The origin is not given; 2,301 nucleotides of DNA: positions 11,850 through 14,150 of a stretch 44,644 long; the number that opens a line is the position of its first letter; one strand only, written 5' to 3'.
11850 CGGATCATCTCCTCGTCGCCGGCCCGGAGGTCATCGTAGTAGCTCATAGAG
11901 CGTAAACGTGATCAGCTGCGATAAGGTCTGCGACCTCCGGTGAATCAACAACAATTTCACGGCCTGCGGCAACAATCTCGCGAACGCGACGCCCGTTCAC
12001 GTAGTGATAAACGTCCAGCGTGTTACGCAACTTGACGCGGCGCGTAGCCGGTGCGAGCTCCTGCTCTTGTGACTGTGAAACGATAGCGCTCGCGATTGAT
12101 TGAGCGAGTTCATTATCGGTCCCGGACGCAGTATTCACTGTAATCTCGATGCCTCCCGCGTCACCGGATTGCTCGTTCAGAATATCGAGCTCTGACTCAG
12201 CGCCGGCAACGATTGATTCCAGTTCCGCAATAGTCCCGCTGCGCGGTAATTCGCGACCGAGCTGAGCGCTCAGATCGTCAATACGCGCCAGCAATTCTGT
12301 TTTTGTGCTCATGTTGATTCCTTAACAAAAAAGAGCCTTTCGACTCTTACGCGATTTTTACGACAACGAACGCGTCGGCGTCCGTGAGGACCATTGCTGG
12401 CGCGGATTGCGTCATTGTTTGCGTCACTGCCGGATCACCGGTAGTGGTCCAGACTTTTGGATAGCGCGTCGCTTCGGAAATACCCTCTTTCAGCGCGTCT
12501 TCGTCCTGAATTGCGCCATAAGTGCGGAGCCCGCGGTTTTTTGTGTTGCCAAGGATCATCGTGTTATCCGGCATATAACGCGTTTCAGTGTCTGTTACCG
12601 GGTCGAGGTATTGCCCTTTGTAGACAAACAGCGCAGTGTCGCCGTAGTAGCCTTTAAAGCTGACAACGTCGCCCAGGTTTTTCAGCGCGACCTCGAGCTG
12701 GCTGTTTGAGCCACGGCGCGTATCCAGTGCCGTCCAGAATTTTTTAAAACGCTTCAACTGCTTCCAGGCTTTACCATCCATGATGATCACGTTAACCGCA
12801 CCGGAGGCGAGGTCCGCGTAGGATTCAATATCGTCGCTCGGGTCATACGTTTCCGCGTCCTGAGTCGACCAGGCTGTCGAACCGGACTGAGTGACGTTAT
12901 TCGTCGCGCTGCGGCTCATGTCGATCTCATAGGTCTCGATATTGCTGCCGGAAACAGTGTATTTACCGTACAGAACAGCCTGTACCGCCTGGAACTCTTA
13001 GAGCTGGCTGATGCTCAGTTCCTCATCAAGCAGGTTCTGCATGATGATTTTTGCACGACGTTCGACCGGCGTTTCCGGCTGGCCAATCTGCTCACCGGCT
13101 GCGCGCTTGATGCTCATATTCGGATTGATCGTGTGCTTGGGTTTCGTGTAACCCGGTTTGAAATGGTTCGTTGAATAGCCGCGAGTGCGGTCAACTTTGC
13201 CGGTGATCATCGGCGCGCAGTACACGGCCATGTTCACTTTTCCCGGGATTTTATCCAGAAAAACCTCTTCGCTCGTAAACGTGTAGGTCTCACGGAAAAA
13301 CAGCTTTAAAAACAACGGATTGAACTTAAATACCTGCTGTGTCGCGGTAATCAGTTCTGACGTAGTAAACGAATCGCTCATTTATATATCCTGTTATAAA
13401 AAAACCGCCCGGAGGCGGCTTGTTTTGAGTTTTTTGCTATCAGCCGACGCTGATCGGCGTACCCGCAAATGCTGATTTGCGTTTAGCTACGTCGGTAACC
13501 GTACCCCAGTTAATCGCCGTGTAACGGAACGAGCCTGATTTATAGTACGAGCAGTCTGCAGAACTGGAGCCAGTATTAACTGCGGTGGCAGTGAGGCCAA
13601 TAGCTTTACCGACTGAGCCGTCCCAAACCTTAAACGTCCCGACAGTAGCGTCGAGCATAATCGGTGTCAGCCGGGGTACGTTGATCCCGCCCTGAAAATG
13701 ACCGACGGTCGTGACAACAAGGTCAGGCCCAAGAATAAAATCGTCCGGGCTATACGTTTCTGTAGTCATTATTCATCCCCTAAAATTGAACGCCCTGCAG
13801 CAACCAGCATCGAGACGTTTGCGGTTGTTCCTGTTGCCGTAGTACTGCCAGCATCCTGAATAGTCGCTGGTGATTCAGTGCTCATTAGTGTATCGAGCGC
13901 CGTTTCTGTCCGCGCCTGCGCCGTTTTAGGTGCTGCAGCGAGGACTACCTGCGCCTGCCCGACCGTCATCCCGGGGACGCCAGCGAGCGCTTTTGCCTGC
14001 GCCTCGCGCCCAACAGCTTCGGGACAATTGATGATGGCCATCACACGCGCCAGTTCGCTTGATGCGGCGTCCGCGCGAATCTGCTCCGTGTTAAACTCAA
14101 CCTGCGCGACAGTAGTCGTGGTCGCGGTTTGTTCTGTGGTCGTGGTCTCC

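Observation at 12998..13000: In-frame TAA inside the major capsid gene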

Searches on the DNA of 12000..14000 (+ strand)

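Call 5: search_dna_similar(query=window:12300-13450:+, collection=ecoli_genomes, mode=near, max_rows=30)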
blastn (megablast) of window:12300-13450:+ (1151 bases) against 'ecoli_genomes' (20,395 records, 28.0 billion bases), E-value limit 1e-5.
Records with a match: 446; places in all: 448; records where one place covers at least 80% of the query: 446.
Genomes with a match: 446 of 5426; with a place that covers at least 80% of the query: 446. Places per genome that has any: lowest 1, median 1, highest 3. On chromosomes: 448 places; on plasmids: 0.
Best place of each record, by identity: >=99% 420; 95-99% 7; 90-95% 19.
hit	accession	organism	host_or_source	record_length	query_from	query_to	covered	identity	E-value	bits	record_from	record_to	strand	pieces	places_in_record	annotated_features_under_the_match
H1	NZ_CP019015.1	Escherichia coli strain Ecol_AZ162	Homo sapiens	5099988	1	1151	100%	100.0%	0e+0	2126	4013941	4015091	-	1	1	major capsid protein | gpFI: DNA-packaging protein FI | head decoration protein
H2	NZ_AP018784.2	Escherichia coli strain SK1144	-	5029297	1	1151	100%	99.9%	0e+0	2121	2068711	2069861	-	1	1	major capsid protein | gpFI: DNA-packaging protein FI | head decoration protein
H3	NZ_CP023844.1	Escherichia coli strain 4/1-1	Homo sapiens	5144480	1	1151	100%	99.9%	0e+0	2121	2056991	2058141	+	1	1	major capsid protein | gpFI: DNA-packaging protein FI | head decoration protein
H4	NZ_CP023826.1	Escherichia coli strain 4/4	Homo sapiens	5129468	1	1151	100%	99.9%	0e+0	2121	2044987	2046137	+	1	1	major capsid protein | gpFI: DNA-packaging protein FI | head decoration protein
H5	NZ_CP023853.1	Escherichia coli strain 2/0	Homo sapiens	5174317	1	1151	100%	99.9%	0e+0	2121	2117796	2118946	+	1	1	major capsid protein | gpFI: DNA-packaging protein FI | head decoration protein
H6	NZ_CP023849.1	Escherichia coli strain 4/0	Homo sapiens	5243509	1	1151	100%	99.9%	0e+0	2121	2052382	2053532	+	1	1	major capsid protein | gpFI: DNA-packaging protein FI | head decoration protein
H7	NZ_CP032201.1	Escherichia coli strain AR_0086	missing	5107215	1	1151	100%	99.9%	0e+0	2121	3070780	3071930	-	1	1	major capsid protein | gpFI: DNA-packaging protein FI | head decoration protein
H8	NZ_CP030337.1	Escherichia coli strain AR_451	missing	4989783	1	1151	100%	99.9%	0e+0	2121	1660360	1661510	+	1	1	major capsid protein | gpFI: DNA-packaging protein FI | head decoration protein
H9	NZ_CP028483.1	Escherichia coli strain E41-1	Homo sapiens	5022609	1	1151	100%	99.9%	0e+0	2121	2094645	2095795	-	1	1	major capsid protein | gpFI: DNA-packaging protein FI | head decoration protein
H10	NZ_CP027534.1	Escherichia coli strain AR_0081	missing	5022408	1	1151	100%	99.9%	0e+0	2121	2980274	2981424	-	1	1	major capsid protein | gpFI: DNA-packaging protein FI | head decoration protein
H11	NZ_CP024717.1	Escherichia coli strain LS4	Bos mutus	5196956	1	1151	100%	99.9%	0e+0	2121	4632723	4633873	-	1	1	major capsid protein | gpFI: DNA-packaging protein FI | head decoration protein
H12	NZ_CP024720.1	Escherichia coli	Bos mutus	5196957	1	1151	100%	99.9%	0e+0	2121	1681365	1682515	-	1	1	major capsid protein | gpFI: DNA-packaging protein FI | head decoration protein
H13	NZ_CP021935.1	Escherichia coli strain AR_0055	missing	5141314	1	1151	100%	99.9%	0e+0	2121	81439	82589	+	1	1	major capsid protein | gpFI: DNA-packaging protein FI | head decoration protein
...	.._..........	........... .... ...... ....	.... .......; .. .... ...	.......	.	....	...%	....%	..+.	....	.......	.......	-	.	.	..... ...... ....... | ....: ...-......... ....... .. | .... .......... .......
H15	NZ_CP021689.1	Escherichia coli strain AR_0058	missing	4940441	1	1151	100%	99.9%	0e+0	2121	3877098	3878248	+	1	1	major capsid protein | gpFI: DNA-packaging protein FI | head decoration protein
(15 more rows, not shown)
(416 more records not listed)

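Call 6: search_dna_similar(query=window:12300-13450:+, collection=phages, mode=near, max_rows=30)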
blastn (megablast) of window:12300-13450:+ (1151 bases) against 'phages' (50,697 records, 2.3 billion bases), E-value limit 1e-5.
Records with a match: 4; places in all: 4; records where one place covers at least 80% of the query: 4.
Best place of each record, by identity: >=99% 4.
By first word of the organism name: Escherichia 4.
By host as written in the record: Escherichia coli 4.
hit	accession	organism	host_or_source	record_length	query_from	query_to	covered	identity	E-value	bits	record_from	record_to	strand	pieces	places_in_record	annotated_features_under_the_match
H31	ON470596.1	Escherichia phage vB_EcoM-569R10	Escherichia coli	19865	1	1151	100%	99.9%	0e+0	2121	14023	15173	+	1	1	major capsid protein E | DNA-packaging protein | head decoration protein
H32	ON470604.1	Escherichia phage vB_EcoM-720R5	Escherichia coli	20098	1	1151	100%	99.9%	0e+0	2121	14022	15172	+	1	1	major capsid protein E | DNA-packaging protein | head decoration protein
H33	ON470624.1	Escherichia phage vB_EcoM-705R4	Escherichia coli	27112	1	1151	100%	99.9%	0e+0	2121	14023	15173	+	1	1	major capsid protein E | DNA-packaging protein | head decoration protein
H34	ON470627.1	Escherichia phage vB_EcoM-783R5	Escherichia coli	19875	1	1151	100%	99.9%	0e+0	2121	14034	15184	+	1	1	major capsid protein E | DNA-packaging protein | head decoration protein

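Call 7: get_annotated_region(hit=H1, flank=3000)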
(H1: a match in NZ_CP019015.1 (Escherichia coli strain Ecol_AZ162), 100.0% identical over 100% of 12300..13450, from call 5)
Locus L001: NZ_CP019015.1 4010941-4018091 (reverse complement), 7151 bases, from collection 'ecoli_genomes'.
description: Escherichia coli strain Ecol_AZ162 chromosome, complete genome
organism: Escherichia coli strain Ecol_AZ162 (NCBI taxid 562)
replicon: chromosome; assembly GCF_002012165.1
host: Homo sapiens; source: not applicable; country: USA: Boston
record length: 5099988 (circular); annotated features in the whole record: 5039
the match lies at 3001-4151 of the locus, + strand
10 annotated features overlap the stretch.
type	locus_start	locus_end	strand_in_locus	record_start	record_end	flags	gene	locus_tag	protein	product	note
CDS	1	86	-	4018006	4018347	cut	-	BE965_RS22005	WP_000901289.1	GPW/gp25 family protein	-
CDS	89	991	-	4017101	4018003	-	-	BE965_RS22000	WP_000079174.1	phage baseplate assembly protein V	-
CDS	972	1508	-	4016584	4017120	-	-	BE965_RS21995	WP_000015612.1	hypothetical protein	-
CDS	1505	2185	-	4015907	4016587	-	-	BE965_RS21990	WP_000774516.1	hypothetical protein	-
CDS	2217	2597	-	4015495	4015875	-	-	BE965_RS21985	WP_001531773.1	head-tail joining protein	-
CDS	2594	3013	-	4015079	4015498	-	gpFI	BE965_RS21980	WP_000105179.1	DNA-packaging protein FI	-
CDS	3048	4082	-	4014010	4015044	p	-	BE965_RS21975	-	major capsid protein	internal stop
CDS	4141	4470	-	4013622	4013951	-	-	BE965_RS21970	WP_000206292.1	head decoration protein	-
CDS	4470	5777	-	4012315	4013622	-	-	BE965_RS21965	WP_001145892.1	S49 family peptidase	-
CDS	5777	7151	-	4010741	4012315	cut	-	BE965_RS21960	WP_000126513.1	phage portal protein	-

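Call 8: get_annotated_region(hit=H2, flank=3000)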
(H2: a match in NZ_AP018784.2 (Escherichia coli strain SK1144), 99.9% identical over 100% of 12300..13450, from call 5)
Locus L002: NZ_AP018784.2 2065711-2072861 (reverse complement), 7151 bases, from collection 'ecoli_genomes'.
description: Escherichia coli strain SK1144 chromosome, complete genome
organism: Escherichia coli strain SK1144 (NCBI taxid 562)
replicon: chromosome; assembly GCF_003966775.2
host: -; source: -; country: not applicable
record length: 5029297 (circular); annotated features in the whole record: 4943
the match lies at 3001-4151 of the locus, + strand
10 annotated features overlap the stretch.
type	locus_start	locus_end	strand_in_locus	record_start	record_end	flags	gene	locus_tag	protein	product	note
CDS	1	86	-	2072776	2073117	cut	-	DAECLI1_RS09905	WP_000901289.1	GPW/gp25 family protein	-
CDS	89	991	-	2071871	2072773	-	-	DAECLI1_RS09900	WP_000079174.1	phage baseplate assembly protein V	-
CDS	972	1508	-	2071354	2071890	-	-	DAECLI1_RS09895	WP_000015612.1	hypothetical protein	-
CDS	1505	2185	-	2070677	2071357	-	-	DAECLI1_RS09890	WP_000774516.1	hypothetical protein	-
CDS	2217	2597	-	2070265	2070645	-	-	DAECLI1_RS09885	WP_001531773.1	head-tail joining protein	-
CDS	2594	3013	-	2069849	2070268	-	gpFI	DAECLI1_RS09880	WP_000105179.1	DNA-packaging protein FI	-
CDS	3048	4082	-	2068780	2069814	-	-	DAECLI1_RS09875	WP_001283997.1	major capsid protein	-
CDS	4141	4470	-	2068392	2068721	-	-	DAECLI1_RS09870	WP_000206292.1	head decoration protein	-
CDS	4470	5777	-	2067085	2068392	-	-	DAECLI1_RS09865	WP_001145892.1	S49 family peptidase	-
CDS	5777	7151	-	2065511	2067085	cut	-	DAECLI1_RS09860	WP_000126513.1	phage portal protein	-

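Call 12: search_dna_similar(query=window:12969-13029:+, collection=ecoli_genomes, mode=near, max_rows=15)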
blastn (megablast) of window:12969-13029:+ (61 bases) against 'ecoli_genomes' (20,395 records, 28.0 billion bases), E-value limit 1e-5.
Records with a match: 425; places in all: 425; records where one place covers at least 80% of the query: 425.
Genomes with a match: 425 of 5426; with a place that covers at least 80% of the query: 425. Places per genome that has any: lowest 1, median 1, highest 1. On chromosomes: 425 places; on plasmids: 0.
Best place of each record, by identity: >=99% 1; 95-99% 419; 90-95% 5.
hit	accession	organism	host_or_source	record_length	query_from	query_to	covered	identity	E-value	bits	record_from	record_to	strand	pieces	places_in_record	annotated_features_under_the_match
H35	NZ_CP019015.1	Escherichia coli strain Ecol_AZ162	Homo sapiens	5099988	1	61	100%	100.0%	5e-23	113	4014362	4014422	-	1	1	major capsid protein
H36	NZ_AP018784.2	Escherichia coli strain SK1144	-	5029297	1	61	100%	98.4%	2e-21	108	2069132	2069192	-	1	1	major capsid protein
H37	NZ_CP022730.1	Escherichia coli strain SA186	Homo sapiens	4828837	1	61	100%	98.4%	2e-21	108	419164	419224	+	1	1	major capsid protein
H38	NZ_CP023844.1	Escherichia coli strain 4/1-1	Homo sapiens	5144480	1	61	100%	98.4%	2e-21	108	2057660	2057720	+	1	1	major capsid protein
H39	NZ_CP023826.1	Escherichia coli strain 4/4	Homo sapiens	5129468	1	61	100%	98.4%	2e-21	108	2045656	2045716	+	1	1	major capsid protein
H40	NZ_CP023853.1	Escherichia coli strain 2/0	Homo sapiens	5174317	1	61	100%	98.4%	2e-21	108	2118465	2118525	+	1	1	major capsid protein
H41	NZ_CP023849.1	Escherichia coli strain 4/0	Homo sapiens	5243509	1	61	100%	98.4%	2e-21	108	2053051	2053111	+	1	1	major capsid protein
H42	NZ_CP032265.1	Escherichia coli strain AR_0089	missing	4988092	1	61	100%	98.4%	2e-21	108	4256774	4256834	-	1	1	major capsid protein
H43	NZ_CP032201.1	Escherichia coli strain AR_0086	missing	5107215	1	61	100%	98.4%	2e-21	108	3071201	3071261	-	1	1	major capsid protein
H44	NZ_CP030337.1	Escherichia coli strain AR_451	missing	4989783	1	61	100%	98.4%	2e-21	108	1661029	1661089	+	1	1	major capsid protein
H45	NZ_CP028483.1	Escherichia coli strain E41-1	Homo sapiens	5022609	1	61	100%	98.4%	2e-21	108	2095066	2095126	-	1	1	major capsid protein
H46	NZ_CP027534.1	Escherichia coli strain AR_0081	missing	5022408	1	61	100%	98.4%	2e-21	108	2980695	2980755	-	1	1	major capsid protein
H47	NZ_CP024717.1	Escherichia coli strain LS4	Bos mutus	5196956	1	61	100%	98.4%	2e-21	108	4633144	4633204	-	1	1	major capsid protein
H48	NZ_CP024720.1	Escherichia coli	Bos mutus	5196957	1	61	100%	98.4%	2e-21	108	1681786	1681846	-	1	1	major capsid protein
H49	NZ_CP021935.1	Escherichia coli strain AR_0055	missing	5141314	1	61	100%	98.4%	2e-21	108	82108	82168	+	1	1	major capsid protein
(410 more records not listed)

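Call 44: search_rna_families(source=window, start=12000, end=14000, threshold=evalue, max_evalue=1)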
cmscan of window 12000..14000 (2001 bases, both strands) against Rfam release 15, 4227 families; matches with E-value up to 1: 2.
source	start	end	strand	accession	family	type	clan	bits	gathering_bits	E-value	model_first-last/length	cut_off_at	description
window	13364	13431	+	RF02064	STnc370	Gene; sRNA;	-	26.4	54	0.96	1-71/71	no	Enterobacterial sRNA STnc370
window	13398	13472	-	RF01394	isrK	Gene; sRNA;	-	17.6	50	0.7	1-77/77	no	isrK Hfq binding RNA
